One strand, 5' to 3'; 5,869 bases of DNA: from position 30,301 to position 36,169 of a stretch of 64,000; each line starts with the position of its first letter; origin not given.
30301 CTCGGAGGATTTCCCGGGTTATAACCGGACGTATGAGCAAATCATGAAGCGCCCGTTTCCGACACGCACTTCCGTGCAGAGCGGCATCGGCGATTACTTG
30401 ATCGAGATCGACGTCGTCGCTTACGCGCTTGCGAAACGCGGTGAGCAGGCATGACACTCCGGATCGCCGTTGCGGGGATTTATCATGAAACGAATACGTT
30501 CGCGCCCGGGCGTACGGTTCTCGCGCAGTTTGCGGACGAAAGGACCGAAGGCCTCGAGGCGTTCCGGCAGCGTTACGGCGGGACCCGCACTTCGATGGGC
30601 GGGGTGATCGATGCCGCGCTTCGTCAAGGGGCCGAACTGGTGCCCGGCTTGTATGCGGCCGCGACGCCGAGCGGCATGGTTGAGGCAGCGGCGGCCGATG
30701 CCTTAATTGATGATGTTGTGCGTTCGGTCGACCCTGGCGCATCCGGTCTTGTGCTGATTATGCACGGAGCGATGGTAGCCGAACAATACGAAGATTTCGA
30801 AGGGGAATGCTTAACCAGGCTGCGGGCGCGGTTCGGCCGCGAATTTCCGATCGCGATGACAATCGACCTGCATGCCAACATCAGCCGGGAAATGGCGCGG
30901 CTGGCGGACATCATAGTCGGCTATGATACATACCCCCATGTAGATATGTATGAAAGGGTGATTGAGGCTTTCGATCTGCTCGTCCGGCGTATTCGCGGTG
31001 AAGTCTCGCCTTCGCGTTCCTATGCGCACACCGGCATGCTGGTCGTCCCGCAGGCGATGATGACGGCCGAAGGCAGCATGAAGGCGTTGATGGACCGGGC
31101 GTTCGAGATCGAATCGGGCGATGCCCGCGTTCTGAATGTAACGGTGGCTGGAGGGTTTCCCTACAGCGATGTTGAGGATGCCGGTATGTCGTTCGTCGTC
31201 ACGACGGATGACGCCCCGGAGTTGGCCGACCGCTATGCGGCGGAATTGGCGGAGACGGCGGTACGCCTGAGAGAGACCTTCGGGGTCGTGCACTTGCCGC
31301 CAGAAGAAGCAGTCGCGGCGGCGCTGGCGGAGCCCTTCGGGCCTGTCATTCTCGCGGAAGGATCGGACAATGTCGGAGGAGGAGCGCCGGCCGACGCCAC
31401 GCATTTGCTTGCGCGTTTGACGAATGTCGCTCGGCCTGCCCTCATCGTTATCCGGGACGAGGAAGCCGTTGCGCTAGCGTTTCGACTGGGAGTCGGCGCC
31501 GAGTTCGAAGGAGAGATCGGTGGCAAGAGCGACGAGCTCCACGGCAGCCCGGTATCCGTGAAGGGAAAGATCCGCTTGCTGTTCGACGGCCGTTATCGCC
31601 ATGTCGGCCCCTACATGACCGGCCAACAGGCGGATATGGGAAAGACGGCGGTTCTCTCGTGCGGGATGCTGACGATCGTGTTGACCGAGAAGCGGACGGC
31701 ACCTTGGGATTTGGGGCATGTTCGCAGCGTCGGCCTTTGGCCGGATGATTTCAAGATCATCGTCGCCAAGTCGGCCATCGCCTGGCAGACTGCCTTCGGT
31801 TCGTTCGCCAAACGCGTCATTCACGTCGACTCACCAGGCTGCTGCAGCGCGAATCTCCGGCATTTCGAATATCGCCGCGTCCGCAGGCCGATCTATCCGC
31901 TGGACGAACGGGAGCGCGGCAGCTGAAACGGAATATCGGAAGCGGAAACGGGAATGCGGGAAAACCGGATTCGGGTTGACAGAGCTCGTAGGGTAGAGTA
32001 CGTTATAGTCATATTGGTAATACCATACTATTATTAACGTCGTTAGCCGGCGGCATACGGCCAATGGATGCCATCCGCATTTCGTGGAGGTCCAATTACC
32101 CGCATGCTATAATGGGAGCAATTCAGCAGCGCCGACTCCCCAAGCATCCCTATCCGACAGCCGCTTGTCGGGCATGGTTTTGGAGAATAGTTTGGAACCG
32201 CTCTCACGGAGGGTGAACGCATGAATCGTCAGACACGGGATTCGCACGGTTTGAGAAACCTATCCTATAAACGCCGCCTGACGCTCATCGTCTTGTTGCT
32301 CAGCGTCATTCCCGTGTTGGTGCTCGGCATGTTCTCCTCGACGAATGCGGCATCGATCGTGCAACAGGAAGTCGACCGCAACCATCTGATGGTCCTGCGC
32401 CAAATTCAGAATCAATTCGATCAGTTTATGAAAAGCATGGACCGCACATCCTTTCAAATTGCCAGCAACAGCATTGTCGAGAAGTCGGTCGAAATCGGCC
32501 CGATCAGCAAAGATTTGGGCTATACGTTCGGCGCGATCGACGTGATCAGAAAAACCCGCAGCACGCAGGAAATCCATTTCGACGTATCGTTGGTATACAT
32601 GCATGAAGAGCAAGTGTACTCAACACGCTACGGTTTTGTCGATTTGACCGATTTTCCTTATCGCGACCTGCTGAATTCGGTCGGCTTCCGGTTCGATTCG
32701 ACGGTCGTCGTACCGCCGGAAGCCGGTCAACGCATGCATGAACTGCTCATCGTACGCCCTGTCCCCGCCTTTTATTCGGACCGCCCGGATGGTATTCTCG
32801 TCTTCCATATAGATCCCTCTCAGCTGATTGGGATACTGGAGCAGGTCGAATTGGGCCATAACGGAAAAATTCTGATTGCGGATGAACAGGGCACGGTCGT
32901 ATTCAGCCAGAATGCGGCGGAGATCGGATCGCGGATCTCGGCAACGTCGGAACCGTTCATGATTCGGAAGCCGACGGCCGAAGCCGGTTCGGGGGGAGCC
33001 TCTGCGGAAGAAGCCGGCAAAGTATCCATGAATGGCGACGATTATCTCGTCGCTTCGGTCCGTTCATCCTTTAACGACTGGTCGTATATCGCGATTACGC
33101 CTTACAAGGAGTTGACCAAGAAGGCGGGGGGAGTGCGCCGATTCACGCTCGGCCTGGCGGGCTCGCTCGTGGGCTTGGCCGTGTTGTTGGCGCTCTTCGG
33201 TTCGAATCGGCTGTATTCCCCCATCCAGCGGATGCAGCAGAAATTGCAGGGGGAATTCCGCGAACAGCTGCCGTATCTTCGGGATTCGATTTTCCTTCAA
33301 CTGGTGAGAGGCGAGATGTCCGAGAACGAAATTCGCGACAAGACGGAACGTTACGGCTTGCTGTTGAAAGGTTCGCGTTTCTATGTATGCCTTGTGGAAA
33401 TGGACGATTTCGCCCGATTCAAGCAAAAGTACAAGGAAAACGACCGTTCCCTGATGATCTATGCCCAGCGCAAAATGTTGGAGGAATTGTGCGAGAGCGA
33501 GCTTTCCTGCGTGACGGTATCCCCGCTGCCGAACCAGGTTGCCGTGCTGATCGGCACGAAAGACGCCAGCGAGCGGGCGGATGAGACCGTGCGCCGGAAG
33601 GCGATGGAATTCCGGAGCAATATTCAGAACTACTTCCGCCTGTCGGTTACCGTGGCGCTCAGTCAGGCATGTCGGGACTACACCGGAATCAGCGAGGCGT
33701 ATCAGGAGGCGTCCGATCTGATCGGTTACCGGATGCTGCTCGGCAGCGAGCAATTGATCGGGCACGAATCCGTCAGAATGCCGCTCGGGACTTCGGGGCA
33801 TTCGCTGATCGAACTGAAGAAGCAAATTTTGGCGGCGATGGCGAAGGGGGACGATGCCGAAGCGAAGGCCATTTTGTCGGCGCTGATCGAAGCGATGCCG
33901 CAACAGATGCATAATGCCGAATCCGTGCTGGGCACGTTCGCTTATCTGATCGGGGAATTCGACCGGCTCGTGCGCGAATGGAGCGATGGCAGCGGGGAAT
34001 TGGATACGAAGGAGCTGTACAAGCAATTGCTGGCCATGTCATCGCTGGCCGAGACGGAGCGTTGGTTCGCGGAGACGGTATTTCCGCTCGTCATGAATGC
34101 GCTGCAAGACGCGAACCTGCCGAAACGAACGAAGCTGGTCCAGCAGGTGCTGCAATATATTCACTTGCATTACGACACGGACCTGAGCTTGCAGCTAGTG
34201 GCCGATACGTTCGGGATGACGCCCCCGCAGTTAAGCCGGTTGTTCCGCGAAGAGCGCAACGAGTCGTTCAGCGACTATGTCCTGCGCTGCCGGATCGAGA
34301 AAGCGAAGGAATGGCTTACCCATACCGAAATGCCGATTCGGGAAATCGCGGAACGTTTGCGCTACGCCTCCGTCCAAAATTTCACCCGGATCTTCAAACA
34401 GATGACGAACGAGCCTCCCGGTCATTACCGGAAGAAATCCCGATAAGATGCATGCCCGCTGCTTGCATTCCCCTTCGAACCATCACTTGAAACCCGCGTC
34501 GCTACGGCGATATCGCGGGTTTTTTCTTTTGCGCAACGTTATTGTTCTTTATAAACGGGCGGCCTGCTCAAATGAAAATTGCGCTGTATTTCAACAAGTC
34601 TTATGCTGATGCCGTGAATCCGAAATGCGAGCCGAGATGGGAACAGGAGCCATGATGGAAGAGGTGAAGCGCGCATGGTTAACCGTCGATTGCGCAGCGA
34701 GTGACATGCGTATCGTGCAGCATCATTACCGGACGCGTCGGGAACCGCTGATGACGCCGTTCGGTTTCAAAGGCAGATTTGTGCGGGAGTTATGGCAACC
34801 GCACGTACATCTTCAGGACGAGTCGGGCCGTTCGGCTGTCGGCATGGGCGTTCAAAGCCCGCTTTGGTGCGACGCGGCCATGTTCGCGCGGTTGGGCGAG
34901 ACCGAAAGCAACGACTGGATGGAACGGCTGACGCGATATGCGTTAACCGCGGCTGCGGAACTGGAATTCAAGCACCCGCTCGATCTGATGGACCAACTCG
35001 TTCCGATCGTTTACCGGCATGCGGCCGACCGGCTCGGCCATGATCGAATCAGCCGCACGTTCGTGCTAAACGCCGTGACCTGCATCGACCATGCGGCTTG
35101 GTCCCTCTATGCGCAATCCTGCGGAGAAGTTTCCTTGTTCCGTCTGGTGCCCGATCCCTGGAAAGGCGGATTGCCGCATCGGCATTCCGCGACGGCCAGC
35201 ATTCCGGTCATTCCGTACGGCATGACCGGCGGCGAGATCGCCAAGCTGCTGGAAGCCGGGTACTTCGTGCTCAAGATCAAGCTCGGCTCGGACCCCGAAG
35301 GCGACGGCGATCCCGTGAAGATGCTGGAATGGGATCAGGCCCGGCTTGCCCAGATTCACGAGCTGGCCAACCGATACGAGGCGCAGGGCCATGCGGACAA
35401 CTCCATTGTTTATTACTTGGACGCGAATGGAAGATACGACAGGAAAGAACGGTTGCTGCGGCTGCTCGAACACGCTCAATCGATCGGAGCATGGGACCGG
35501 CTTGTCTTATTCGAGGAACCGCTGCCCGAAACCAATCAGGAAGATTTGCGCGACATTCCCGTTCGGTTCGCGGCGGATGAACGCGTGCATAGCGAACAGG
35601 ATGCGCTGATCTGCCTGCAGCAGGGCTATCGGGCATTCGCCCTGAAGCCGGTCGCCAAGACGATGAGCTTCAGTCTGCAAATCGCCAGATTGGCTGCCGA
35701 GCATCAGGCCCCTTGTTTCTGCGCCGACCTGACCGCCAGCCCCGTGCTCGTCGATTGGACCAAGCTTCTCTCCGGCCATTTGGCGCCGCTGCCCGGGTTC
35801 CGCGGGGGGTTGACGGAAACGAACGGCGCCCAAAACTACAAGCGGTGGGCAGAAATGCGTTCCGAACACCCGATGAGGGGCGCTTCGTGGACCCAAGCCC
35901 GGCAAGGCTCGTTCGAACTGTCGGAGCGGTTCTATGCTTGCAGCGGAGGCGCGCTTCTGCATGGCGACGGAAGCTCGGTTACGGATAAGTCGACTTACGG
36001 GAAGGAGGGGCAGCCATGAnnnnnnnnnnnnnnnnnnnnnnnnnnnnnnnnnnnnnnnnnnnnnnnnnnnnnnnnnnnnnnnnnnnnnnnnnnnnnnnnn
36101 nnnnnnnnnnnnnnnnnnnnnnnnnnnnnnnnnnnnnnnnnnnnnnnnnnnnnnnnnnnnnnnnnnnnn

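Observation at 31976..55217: Four copies of a TGGTwwTACCA palindrome with an ACTAT tail define a candidate FadR-type regulon spanning 23 kb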

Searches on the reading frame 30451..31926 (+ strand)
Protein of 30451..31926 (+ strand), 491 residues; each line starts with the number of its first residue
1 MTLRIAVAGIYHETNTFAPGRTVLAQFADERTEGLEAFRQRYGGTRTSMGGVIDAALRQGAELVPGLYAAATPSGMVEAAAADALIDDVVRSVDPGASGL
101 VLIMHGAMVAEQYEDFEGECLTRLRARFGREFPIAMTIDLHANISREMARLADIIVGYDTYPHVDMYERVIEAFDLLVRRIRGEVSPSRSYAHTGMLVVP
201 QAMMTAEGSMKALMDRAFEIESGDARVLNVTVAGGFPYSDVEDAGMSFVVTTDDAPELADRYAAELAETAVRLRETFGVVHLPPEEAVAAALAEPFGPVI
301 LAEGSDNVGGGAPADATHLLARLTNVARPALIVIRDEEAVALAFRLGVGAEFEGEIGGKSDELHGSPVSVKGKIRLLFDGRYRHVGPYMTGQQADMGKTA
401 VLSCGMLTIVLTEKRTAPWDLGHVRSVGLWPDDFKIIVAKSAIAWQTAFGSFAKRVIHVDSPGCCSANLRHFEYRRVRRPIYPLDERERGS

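Call 9: search_protein_families(library=pfam, proteins=[window:30451-31926:+])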
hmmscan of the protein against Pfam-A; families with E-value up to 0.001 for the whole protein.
window:30451-31926:+ (491 aa): 2 families
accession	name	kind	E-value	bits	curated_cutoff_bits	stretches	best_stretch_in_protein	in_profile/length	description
PF07364.17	DUF1485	-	1.2e-84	284.5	22.8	1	4-291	1-289/290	Metallopeptidase family M81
PF07171.17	MlrC_C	-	4.5e-48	164.3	27.2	1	302-476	2-178/178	MlrC C-terminus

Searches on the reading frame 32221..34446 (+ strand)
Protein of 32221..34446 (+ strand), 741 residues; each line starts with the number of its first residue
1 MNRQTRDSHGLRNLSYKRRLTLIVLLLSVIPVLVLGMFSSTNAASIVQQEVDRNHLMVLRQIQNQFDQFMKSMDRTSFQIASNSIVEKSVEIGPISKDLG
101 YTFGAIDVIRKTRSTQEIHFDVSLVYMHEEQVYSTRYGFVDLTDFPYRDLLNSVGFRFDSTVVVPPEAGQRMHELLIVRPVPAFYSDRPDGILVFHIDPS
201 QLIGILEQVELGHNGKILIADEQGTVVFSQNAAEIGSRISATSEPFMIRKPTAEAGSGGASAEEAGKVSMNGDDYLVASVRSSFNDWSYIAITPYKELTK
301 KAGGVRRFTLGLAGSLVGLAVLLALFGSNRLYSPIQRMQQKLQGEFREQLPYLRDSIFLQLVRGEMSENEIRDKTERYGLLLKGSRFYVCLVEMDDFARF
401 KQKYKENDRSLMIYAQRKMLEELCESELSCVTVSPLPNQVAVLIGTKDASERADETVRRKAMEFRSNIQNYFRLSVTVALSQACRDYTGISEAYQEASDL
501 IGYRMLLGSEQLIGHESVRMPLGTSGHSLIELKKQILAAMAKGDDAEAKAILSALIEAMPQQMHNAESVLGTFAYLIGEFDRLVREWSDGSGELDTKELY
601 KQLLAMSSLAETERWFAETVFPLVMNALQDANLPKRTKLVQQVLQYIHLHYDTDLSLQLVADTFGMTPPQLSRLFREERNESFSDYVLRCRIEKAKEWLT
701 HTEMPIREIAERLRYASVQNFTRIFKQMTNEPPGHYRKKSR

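Call 9: search_protein_families(library=pfam, proteins=[window:32221-34446:+])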
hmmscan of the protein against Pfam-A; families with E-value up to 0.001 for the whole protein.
window:32221-34446:+ (741 aa): 4 families
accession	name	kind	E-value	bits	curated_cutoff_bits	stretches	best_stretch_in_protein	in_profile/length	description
PF12833.13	HTH_18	-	2e-22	79.7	33.6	1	661-738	2-79/80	Helix-turn-helix domain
PF02743.24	dCache_1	-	6.5e-16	59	45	1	47-290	3-238/240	Cache domain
PF00165.29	HTH_AraC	-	2.9e-09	37.3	26.6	1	701-737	6-41/42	Bacterial regulatory helix-turn-helix proteins, AraC family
PF17853.6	GGDEF_2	-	3.4e-09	37.4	24.5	1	364-499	2-112/116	GGDEF-like domain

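Call 16: search_protein_families(library=ncbifam, proteins=[window:32221-34446:+], max_evalue=0.00001)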
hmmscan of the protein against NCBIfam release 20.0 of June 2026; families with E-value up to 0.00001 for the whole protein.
window:32221-34446:+ (741 aa): 21 families
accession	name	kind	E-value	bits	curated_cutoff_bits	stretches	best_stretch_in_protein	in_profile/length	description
NF047455.1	TF_Staph_AryK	equivalog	5.2e-19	68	850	1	636-740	155-259/759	transcriptional regulator AryK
TIGR04094.1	adjacent_YSIRK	equivalog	2.6e-18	66.2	200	1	632-737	279-383/383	YSIRK-targeted surface antigen transcriptional regulator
NF047788.1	TransRegPocR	equivalog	1.8e-15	57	500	1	638-739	189-290/296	transcriptional regulator PocR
NF049968.1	QhpR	equivalog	8.8e-15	54.6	250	1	628-737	173-284/284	AraC-like transcriptional regulator QhpR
NF007584.0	PRK10219.1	equivalog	1.4e-14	54.3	174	1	637-739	4-106/107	superoxide response transcriptional regulator SoxS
NF007860.0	PRK10572.1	equivalog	1.5e-14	53.5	208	1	625-740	170-285/292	arabinose operon transcriptional regulator AraC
NF012144.2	ramA_TF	equivalog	7.6e-13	48.8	180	1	638-740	5-107/108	RamA family antibiotic efflux transcriptional regulator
NF011701.0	PRK15121.1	equivalog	1.4e-12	47.8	426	1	637-739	4-106/289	MDR efflux pump AcrAB transcriptional activator RobA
NF012228.1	RobA_TF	equivalog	2.2e-12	47.1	380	1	638-739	3-104/286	MDR efflux pump AcrAB transcriptional activator RobA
NF006902.0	PRK09393.1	equivalog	8.2e-12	44.9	425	1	637-740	219-322/327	transcriptional regulator FtrA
NF049932.1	TranspRegBtr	equivalog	1.6e-11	43.4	900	1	639-741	165-267/531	bacillibactin transport transcriptional regulator Btr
NF050186.1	TransRegGliRPseudo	equivalog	7e-11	42.1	570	1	652-740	250-337/338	AraC family transcriptional regulator GliR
NF008564.0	PRK11511.1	equivalog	3.9e-10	39.9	202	1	640-737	11-108/127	MDR efflux pump AcrAB transcriptional activator MarA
NF012198.0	MarA_TF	equivalog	7.2e-10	39.1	250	1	640-737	11-108/124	MDR efflux pump AcrAB transcriptional activator MarA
NF010028.0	PRK13503.1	equivalog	3.8e-09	36.3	288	1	604-739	138-272/278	HTH-type transcriptional activator RhaS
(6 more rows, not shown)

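Call 36: find_homologous_proteins(query=window:32221-34446:+, max_evalue=1e-60)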
Query window:32221-34446:+ (741 aa): 12 proteins with E <= 1e-60 among 8000 candidates.
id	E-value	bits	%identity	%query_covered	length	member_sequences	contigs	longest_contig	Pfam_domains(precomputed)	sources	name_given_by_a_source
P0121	0.0e+0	1648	100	100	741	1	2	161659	PF12833.14,PF02743.25,PF00165.30,PF17853.7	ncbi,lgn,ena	-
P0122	0.0e+0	1400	85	100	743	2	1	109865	PF12833.14,PF02743.25,PF00165.30,PF17853.7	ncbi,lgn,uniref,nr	ncbi:hypothetical protein B1748_28215 [Paenibacillus sp. MY03]|uniref:helix-turn-helix domain-contai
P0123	0.0e+0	1216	74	99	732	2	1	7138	PF12833.14,PF02743.25,PF00165.30,PF17853.7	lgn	-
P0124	0.0e+0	1192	73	99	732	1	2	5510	PF12833.14,PF02743.25,PF00165.30,PF17853.7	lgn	-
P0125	9.3e-202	690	44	97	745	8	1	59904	PF12833.14,PF02743.25,PF00165.30,PF17853.7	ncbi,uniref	ncbi:helix-turn-helix domain-containing protein [Paenibacillus sp. IITD108]|uniref:helix-turn-helix 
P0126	1.2e-199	683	44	99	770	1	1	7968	PF12833.14,PF02743.25,PF00165.30,PF17853.7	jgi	jgi:AraC-like DNA-binding protein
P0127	8.5e-193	660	43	98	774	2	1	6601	PF12833.14,PF02743.25,PF00165.30,PF17853.7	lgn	-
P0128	2.2e-191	656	42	98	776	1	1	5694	PF12833.14,PF02743.25,PF00165.30,PF17853.7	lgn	-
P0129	9.8e-187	640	41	98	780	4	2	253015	PF12833.14,PF02743.25,PF00165.30,PF17853.7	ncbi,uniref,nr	ncbi:MAG: AraC family transcriptional regulator [Paenibacillus sp.]|uniref:helix-turn-helix domain-c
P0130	1.1e-163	564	39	99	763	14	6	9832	PF12833.14,PF02743.25,PF00165.30,PF17853.7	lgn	-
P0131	6.4e-160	552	38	99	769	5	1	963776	PF12833.14,PF02743.25,PF00165.30,PF17853.7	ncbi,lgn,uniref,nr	ncbi:helix-turn-helix domain-containing protein [Paenibacillus sp. J2TS4]|uniref:helix-turn-helix do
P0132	2.6e-139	484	35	99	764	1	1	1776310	PF12833.14,PF02743.25,PF00165.30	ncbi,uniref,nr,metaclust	ncbi:helix-turn-helix domain-containing protein [Paenibacillus senegalensis]|uniref:helix-turn-helix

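Call 37: find_encoding_contigs(protein=P0122, flank=10000, max_places=3)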
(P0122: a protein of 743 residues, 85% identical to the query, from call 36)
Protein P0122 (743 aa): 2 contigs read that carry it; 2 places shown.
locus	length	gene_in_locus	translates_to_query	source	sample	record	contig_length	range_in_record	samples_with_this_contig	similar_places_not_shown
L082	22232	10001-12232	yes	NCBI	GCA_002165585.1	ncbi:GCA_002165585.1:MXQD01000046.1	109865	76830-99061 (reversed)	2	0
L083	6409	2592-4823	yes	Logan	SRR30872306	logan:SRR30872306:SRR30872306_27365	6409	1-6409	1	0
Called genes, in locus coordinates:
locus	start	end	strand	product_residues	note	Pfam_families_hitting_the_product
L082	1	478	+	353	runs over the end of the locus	PF12974:Phosphonate-bd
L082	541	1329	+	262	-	PF00005:ABC_tran, PF13304:AAA_21 (faint)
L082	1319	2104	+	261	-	PF00528:BPD_transp_1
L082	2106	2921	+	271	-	PF00528:BPD_transp_1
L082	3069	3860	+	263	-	PF08220:HTH_DeoR, PF00455:DeoRC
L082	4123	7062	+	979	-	PF13385:Laminin_G_3, PF00149:Metallophos, PF00963:Cohesin, PF00404:Dockerin_1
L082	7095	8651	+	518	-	PF00963:Cohesin, PF00395:SLH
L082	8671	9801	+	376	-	PF00266:Aminotran_5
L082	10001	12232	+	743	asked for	PF02743:dCache_1, PF17853:GGDEF_2 (weak), PF00165:HTH_AraC (faint), PF12833:HTH_18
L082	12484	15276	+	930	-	PF12256:TcdB_toxin_midN (faint), PF13517:FG-GAP_3 (weak), PF01839:FG-GAP (weak), PF13517:FG-GAP_3, PF01839:FG-GAP (weak), PF13517:FG-GAP_3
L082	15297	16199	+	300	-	PF00528:BPD_transp_1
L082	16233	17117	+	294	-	PF00528:BPD_transp_1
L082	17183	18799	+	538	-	PF01547:SBP_bac_1, PF13416:SBP_bac_8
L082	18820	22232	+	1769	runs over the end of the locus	PF02368:Big_2, PF02369:Big_1 (weak), PF09134:Invasin_D3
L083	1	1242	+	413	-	?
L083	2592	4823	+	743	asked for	PF02743:dCache_1, PF17853:GGDEF_2 (weak), PF00165:HTH_AraC (faint), PF12833:HTH_18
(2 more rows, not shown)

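Call 38: find_encoding_contigs(protein=P0123, flank=10000, max_places=3)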
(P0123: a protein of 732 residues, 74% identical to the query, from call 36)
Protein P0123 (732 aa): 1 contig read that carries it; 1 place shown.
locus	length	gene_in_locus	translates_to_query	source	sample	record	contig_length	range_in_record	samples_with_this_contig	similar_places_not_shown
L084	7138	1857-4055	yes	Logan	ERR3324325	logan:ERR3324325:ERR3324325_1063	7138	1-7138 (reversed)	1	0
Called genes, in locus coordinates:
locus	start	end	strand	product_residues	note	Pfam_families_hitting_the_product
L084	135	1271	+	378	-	PF01966:HD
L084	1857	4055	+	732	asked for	PF02743:dCache_1 (weak), PF17853:GGDEF_2, PF00165:HTH_AraC (faint), PF12833:HTH_18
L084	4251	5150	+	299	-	PF00528:BPD_transp_1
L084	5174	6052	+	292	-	PF00528:BPD_transp_1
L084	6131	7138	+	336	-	?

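Call 39: find_encoding_contigs(protein=P0125, flank=10000, max_places=3)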
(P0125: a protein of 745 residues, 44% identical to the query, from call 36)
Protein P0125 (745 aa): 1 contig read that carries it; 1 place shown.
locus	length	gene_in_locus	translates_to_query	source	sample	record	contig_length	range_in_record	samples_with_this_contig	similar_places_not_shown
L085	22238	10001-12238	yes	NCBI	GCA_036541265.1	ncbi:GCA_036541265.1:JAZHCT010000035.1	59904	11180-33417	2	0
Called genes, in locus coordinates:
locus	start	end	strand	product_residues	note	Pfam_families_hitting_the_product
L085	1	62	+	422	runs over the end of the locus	PF07804:HipA_C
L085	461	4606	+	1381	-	PF13306:LRR_5, PF00240:ubiquitin, PF11976:Rad60-SLD (weak), PF12733:Cadherin-like, PF00395:SLH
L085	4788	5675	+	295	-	PF02273:Acyl_transf_2 (weak), PF01738:DLH (weak), PF03959:FSH1 (faint), PF02129:Peptidase_S15, PF12146:Hydrolase_4, PF00561:Abhydrolase_1, PF12697:Abhydrolase_6, PF00326:Peptidase_S9, +2 more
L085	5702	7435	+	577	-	PF16927:HisKA_7TM, PF13426:PAS_9 (faint), PF02518:HATPase_c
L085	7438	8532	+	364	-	PF00072:Response_reg, PF00486:Trans_reg_C (weak)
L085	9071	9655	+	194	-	PF04203:Sortase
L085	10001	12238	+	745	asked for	PF02743:dCache_1, PF00165:HTH_AraC (faint), PF17853:GGDEF_2, PF12833:HTH_18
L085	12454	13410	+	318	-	PF00528:BPD_transp_1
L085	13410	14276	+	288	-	PF00528:BPD_transp_1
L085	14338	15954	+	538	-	-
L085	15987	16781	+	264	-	PF04951:Peptidase_M55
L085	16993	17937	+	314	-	PF14488:DUF4434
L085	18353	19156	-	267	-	PF00149:Metallophos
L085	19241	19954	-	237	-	PF00300:His_Phos_1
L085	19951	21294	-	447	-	PF01547:SBP_bac_1, PF13416:SBP_bac_8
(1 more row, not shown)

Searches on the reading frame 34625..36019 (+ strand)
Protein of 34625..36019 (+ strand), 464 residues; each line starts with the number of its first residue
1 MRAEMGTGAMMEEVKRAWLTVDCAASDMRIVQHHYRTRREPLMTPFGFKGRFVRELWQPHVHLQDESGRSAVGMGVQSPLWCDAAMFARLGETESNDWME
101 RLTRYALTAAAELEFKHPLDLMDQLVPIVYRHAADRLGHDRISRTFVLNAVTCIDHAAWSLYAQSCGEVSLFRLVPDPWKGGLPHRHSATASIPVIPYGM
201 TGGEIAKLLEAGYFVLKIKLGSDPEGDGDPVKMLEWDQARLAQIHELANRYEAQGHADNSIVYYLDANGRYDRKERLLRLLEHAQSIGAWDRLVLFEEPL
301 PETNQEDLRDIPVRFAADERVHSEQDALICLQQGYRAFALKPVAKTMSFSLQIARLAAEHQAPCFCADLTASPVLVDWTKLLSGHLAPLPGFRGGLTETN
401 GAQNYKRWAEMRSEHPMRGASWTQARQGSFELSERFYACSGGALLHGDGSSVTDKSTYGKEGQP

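Call 9: search_protein_families(library=pfam, proteins=[window:34625-36019:+])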
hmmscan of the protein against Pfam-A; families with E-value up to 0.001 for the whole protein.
window:34625-36019:+ (464 aa): 1 family
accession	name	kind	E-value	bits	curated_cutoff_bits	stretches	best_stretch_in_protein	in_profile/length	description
PF13378.12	MR_MLE_C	-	1.1e-09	38.8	29.4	1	206-368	7-154/219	Enolase C-terminal domain-like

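Call 16: search_protein_families(library=ncbifam, proteins=[window:34625-36019:+], max_evalue=0.00001)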
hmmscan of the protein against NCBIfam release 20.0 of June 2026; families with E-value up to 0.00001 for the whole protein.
window:34625-36019:+ (464 aa): 0 families
